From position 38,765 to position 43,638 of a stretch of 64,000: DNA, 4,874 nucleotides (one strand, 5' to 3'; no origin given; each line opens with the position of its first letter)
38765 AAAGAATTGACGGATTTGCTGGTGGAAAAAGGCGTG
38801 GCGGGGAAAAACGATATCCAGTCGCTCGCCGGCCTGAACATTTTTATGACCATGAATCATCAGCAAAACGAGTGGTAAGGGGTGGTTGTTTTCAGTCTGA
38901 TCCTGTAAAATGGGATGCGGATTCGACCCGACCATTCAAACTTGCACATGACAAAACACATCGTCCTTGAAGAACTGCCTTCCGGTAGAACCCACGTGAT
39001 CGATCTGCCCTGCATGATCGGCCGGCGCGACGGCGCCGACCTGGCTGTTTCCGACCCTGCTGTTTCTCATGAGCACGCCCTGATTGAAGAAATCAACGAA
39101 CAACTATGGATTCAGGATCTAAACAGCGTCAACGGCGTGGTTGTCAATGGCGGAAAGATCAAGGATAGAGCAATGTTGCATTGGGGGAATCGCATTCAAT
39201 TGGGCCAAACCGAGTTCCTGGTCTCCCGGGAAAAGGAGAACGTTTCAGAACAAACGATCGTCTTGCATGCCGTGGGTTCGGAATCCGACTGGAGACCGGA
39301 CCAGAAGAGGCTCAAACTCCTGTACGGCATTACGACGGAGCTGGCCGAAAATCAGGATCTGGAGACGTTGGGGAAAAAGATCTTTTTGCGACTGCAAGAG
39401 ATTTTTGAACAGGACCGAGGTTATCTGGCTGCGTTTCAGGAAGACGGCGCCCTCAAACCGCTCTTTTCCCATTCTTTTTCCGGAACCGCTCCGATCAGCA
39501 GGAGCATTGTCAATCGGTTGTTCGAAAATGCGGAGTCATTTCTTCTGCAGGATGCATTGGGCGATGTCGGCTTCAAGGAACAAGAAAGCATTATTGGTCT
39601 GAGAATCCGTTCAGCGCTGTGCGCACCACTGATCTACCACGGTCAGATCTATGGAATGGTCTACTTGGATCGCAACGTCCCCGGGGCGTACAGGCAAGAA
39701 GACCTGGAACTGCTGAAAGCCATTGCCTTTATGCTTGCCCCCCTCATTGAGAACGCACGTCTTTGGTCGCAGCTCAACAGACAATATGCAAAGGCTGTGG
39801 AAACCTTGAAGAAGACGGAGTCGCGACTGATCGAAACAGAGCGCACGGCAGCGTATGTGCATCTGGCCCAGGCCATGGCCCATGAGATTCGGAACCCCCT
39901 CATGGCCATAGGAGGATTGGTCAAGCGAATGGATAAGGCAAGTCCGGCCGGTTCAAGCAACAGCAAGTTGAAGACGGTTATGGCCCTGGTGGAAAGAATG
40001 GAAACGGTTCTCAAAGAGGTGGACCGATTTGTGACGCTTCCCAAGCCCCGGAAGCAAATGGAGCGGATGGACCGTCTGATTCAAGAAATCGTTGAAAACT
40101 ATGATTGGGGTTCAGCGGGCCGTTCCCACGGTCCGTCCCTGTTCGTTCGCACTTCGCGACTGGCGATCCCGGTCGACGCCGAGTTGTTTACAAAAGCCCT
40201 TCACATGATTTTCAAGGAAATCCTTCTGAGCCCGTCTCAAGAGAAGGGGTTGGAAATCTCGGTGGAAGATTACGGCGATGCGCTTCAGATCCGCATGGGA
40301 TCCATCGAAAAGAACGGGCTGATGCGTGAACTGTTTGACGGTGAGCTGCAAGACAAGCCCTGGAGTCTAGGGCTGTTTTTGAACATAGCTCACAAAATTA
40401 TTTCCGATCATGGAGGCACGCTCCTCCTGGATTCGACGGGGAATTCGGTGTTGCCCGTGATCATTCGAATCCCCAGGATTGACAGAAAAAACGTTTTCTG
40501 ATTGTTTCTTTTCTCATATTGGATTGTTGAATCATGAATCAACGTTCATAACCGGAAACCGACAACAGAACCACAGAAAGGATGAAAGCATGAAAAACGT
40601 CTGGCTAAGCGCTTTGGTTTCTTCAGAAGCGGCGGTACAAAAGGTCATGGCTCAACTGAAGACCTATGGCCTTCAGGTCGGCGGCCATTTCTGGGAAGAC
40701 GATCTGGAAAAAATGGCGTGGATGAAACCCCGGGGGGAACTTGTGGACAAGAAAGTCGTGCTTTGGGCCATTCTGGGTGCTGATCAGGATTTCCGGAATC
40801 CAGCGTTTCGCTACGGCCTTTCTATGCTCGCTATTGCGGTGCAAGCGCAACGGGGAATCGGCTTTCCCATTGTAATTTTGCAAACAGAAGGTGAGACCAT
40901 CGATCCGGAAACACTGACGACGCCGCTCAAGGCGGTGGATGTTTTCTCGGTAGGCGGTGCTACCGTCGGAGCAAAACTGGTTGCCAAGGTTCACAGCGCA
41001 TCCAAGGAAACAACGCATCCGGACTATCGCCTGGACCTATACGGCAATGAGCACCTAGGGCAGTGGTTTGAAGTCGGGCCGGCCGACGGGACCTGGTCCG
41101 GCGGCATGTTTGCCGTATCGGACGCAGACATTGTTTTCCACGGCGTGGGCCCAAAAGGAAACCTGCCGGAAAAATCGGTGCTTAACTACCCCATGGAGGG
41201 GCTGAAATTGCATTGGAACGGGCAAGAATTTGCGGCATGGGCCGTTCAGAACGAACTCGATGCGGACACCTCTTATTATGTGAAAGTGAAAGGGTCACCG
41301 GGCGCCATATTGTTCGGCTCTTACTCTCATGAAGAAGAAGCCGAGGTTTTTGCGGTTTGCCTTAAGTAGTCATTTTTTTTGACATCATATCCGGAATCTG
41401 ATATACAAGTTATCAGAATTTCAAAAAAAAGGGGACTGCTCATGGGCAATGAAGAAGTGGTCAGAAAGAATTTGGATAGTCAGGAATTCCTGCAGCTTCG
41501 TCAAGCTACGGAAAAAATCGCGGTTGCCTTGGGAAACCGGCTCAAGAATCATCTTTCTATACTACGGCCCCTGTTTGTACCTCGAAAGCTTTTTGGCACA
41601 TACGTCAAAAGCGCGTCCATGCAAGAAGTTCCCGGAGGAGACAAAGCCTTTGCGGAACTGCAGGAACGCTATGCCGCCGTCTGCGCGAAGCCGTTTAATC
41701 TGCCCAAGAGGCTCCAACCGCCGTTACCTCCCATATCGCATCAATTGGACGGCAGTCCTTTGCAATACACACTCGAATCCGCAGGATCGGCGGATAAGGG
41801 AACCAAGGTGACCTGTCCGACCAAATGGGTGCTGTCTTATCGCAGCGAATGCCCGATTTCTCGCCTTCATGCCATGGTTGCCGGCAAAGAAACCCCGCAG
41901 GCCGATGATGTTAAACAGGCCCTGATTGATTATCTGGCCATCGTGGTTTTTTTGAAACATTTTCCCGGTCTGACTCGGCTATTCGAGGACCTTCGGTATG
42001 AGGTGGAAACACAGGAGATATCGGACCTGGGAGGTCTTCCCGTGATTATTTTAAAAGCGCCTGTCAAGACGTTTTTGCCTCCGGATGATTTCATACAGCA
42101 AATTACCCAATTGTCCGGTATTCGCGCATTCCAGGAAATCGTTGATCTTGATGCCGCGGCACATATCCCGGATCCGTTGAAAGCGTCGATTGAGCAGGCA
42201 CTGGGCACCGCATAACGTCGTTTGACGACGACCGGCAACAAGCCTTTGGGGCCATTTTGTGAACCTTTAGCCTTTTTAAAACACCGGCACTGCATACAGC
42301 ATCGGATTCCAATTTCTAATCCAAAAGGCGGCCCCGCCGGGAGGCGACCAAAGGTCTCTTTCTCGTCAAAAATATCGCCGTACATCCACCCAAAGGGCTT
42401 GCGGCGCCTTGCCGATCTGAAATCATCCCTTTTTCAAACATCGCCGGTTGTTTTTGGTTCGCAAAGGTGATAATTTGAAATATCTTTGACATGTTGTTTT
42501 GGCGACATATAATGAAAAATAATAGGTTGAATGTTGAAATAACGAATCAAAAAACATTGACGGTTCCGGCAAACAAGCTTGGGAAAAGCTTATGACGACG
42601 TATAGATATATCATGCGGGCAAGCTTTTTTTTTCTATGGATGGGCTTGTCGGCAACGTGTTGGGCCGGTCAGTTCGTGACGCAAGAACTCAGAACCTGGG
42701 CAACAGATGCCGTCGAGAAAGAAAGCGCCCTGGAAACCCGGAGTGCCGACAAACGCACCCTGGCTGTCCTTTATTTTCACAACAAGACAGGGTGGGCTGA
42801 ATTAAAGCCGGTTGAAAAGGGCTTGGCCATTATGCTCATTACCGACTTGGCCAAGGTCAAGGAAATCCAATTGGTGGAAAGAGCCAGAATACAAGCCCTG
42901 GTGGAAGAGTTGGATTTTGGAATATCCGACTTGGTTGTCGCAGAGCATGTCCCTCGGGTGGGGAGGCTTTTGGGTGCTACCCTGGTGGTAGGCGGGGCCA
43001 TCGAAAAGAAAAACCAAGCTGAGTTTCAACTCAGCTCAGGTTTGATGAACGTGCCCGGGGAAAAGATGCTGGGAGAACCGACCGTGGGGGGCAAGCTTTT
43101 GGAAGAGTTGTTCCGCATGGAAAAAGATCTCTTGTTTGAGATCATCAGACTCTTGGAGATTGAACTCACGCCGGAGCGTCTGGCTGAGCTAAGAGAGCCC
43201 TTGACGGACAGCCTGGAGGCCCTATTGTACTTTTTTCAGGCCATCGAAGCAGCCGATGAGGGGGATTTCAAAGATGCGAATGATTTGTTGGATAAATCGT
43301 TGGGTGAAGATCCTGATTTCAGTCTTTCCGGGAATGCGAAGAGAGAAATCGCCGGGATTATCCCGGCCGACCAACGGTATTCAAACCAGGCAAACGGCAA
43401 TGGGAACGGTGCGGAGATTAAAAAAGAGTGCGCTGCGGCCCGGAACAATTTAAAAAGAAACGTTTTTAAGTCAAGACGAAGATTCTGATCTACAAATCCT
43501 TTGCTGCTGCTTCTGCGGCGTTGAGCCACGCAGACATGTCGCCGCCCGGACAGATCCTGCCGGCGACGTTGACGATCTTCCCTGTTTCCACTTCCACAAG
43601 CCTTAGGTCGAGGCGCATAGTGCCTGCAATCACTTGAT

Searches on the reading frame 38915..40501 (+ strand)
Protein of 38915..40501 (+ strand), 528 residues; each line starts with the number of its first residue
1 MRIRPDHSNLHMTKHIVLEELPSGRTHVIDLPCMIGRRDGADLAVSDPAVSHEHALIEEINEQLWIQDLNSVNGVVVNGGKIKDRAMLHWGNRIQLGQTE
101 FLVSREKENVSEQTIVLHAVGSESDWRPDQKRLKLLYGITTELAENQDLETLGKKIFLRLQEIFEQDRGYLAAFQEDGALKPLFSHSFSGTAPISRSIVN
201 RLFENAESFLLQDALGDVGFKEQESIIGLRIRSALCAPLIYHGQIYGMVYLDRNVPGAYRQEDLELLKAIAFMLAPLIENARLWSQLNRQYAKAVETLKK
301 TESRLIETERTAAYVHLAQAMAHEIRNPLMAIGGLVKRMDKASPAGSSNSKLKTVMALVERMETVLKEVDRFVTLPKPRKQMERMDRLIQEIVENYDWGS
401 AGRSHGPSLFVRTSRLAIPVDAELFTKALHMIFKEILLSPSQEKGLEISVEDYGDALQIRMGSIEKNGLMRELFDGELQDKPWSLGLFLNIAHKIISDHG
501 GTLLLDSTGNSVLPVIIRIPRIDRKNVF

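Call 4: search_protein_families(library=pfam, proteins=[window:38915-40501:+], max_evalue=0.01)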
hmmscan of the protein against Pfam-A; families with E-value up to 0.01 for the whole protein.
window:38915-40501:+ (528 aa): 7 families
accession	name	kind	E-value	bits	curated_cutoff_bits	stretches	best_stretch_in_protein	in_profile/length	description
PF00498.31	FHA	-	2.7e-14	53.8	20.7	1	34-97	2-67/67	FHA domain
PF16697.10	Yop-YscD_cpl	-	1.9e-12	47.7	33.2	1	33-105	19-92/94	Inner membrane component of T3SS, cytoplasmic domain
PF01590.32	GAF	-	4.2e-11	43.9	22.4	1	148-275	1-130/133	GAF domain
PF13185.12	GAF_2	-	1e-09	39.2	28.6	1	147-278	2-135/136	GAF domain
PF00512.31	HisKA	-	7.2e-07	29.6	26.9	1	317-370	5-58/66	His Kinase A (phospho-acceptor) domain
PF13492.12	GAF_3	-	2.7e-06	28.2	27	1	159-280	12-129/129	GAF domain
PF25006.1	DUF7783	-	0.00098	19.5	27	1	284-355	5-72/130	Domain of unknown function (DUF7783)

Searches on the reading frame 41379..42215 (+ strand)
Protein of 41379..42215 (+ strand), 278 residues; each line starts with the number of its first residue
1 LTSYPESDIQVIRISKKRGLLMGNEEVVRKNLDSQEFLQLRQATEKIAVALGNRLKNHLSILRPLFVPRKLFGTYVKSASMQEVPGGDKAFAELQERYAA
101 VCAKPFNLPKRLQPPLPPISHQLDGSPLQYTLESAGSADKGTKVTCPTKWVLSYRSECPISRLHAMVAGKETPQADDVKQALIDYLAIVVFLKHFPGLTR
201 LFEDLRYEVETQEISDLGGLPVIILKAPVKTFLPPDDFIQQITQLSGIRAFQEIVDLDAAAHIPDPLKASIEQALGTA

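Call 4: search_protein_families(library=pfam, proteins=[window:41379-42215:+], max_evalue=0.01)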
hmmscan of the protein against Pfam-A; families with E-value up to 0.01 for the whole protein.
window:41379-42215:+ (278 aa): 0 families

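Call 59: search_protein_families(library=pfam, proteins=[window:41379-42215:+], max_evalue=10)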
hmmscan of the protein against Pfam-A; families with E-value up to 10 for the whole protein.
window:41379-42215:+ (278 aa): 0 families

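Call 70: find_homologous_proteins(query=window:41379-42215:+, max_evalue=0.001)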
Query window:41379-42215:+ (278 aa): 232 proteins with E <= 0.001 among 1136 candidates; the best 120 are listed.
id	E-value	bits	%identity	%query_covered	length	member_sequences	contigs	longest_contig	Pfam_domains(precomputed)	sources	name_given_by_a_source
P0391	1.8e-159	547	96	92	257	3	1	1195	-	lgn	-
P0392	9.6e-141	486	85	92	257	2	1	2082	-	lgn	-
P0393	1.7e-137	475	82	92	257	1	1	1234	-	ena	-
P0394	7.7e-124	430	72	92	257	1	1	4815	-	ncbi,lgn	-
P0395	3.0e-123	429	74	92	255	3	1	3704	-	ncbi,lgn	-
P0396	2.5e-121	422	72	92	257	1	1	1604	-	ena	-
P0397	1.8e-120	419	73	92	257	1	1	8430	-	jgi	jgi:hypothetical protein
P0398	1.5e-119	416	71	91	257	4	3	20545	-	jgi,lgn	jgi:hypothetical protein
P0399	2.0e-119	416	70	92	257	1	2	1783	-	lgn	-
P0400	3.0e-119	415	70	92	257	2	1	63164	-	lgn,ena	-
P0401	3.5e-119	415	71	91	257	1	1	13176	-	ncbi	-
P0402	3.6e-119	415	72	91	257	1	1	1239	-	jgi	jgi:hypothetical protein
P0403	1.3e-118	413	73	91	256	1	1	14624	-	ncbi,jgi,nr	ncbi:MAG: hypothetical protein JRI36_02365 [Deltaproteobacteria bacterium]|nr:hypothetical protein [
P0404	1.1e-117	410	71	92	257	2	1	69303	-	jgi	jgi:hypothetical protein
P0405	1.2e-117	410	72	92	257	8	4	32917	-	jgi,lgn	jgi:hypothetical protein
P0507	1.0e-94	335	59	90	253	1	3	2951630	-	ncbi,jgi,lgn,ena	ncbi:hypothetical protein ACLG6S_06440 [Thermodesulfobacteriota bacterium B35]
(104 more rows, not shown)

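Call 73: find_encoding_contigs(protein=P0507, flank=10000, max_places=1)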
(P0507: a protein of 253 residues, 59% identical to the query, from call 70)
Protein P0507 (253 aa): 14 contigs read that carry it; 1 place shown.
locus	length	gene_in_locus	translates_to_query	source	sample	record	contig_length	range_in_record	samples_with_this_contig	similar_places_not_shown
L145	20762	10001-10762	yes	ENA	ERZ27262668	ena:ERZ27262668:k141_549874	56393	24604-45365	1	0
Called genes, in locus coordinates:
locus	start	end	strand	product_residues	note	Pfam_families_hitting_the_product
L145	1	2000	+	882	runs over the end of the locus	PF02861:Clp_N, PF00004:AAA, PF13191:AAA_16 (weak), PF23569:NBD_SMAX1, PF17871:AAA_lid_9, PF07724:AAA_2, PF07728:AAA_5, PF10431:ClpB_D2-small, +3 more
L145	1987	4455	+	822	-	PF05954:Phage_GPD, PF04717:Phage_base_V, PF20093:DUF6484 (faint), PF10106:DUF2345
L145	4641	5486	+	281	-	PF05488:PAAR_motif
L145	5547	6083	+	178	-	-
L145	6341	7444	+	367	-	-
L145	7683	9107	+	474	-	PF16697:Yop-YscD_cpl, PF00498:FHA, PF01464:SLT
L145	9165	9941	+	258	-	-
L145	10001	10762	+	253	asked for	-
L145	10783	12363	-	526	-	PF05943:VipB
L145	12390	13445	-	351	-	PF16697:Yop-YscD_cpl, PF00498:FHA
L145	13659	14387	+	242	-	PF00481:PP2C, PF13672:PP2C_2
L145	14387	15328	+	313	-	PF13365:Trypsin_2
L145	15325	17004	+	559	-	PF00069:Pkinase, PF01636:APH (faint), PF07714:PK_Tyr_Ser-Thr, PF08308:PEGA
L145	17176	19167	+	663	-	PF00578:AhpC-TSA, PF08534:Redoxin, PF00515:TPR_1 (weak), PF07719:TPR_2 (weak), PF13424:TPR_12, PF14559:TPR_19 (weak), PF00515:TPR_1 (weak), PF03783:CsgG (weak), +9 more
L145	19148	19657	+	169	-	PF03783:CsgG (weak)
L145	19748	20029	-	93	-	-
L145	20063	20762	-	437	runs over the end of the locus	PF00375:SDF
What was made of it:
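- Tried and rejected: However, L145 has them in a T6SS cluster with neither DUF2169 nor p283 (call 73).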

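Call 74: predict_structure(alignment_id=A4)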
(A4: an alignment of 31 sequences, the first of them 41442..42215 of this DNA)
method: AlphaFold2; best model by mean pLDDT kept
length: 257 residues; sequences in the alignment: 31
mean_pLDDT: 74.9   pTM: 0.72
mean pLDDT of the five models: 74.9, 71.5, 71.0, 70.7, 53.7
residues with pLDDT >= 90: 91; 70-90: 77; 50-70: 30; < 50: 59
segments of 3 or more residues with pLDDT < 50: 1-9, 114-116, 212-257
pLDDT, mean of each block of 10 residues (from residue 1): 35 64 74 89 88 82 87 96 92 90 84 51 76 91 90 92 96 91 90 91 79 47 42 39 41 40
secondary structure, 60 per line:
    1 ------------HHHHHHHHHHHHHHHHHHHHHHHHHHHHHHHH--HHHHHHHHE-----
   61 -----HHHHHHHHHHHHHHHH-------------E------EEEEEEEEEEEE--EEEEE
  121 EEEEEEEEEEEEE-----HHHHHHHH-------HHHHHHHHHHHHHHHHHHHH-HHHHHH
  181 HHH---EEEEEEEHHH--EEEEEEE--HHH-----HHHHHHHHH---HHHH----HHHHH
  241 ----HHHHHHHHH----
elements in order: H13-44 H47-54 H66-81 E102-113 E116-133 H139-146 H154-173 H175-183 E187-193 E199-205 H216-224 H228-231 H236-240 H245-253

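Call 77: fold_search(model_id=the predicted structure, library=pdb)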
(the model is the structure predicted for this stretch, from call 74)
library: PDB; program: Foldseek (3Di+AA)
matches with E <= 10: 276; with E <= 0.001: 0
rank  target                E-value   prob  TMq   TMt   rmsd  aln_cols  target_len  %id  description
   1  9y9z_50               1.2e-01  0.06  0.10  0.11  17.7       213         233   10  Cryo-EM structure of conoid fiber from Toxoplasma gondii (24-nm repeat) (released 2025-12-03)
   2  9occ_B                6.4e-01  0.06  0.10  0.14  13.8       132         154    7  Sf11 bacteriophage tail (released 2025-11-12)
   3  9occ_A                6.4e-01  0.06  0.10  0.14  13.8       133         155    8  Sf11 bacteriophage tail (released 2025-11-12)
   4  7z3s                  6.8e-01  0.09  0.15  0.14  14.1       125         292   12  CRYSTAL STRUCTURE of PheF from Geobacillus stearothermophilus (released 2023-01-11)
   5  2g0j_A                8.0e-01  0.08  0.14  0.24  12.0       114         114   15  Crystal structure of SMU.848 from Streptococcus mutans (released 2006-08-08)
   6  5owv_C                1.0e+00  0.08  0.14  0.07  27.0       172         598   10  An oligomerised bacterial dynamin pair provides a mechanism for the long-range sensing and tethering of membranes (released 2018-09-05)
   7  3ab4_B                1.0e+00  0.04  0.13  0.17  12.2       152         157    8  Crystal structure of feedback inhibition resistant mutant of aspartate kinase from Corynebacterium glutamicum in compl (released 2010-06-23)
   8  2p9p_D                1.3e+00  0.06  0.15  0.14  17.6       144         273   14  Crystal Structure of bovine Arp2/3 complex co-crystallized with ADP (released 2007-05-29)
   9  9j1k_K                1.4e+00  0.02  0.10  0.10  13.6       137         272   14  Tip region of monocin (released 2025-01-08)
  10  6rao_F                1.5e+00  0.11  0.10  0.17  15.6        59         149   15  Cryo-EM structure of the anti-feeding prophage (AFP) baseplate, 6-fold symmetrised (released 2019-04-17)
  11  2g0j_C                1.6e+00  0.06  0.15  0.26  11.3       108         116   16  Crystal structure of SMU.848 from Streptococcus mutans (released 2006-08-08)
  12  5hli_A                1.6e+00  0.05  0.12  0.18  16.2       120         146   17  Structure of Disulfide formed AbfR (released 2017-01-25)
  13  8p94_D                1.7e+00  0.06  0.15  0.13  17.2       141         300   14  Cryo-EM structure of cortactin stabilized Arp2/3-complex nucleated actin branches (released 2024-01-03)
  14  6jew_A                1.7e+00  0.02  0.08  0.11  16.1        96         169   14  K3U bound crystal peptide deformylase from Acinetobacter baumanii (released 2020-02-12)
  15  2o0y_D                1.7e+00  0.02  0.07  0.07  11.8       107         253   14  Crystal structure of putative transcriptional regulator RHA1_ro06953 (IclR-family) from Rhodococcus sp. (released 2006-12-26)
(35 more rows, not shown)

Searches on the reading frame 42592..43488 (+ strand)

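Call 5: search_protein_families(library=pfam, proteins=[window:42592-43488:+], max_evalue=0.01)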
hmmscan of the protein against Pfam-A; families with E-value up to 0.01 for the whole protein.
window:42592-43488:+ (298 aa): 1 family
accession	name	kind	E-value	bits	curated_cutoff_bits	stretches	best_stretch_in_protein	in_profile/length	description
PF03783.19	CsgG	-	4.2e-08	33.2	20.8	1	51-137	6-98/210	Curli production assembly/transport component CsgG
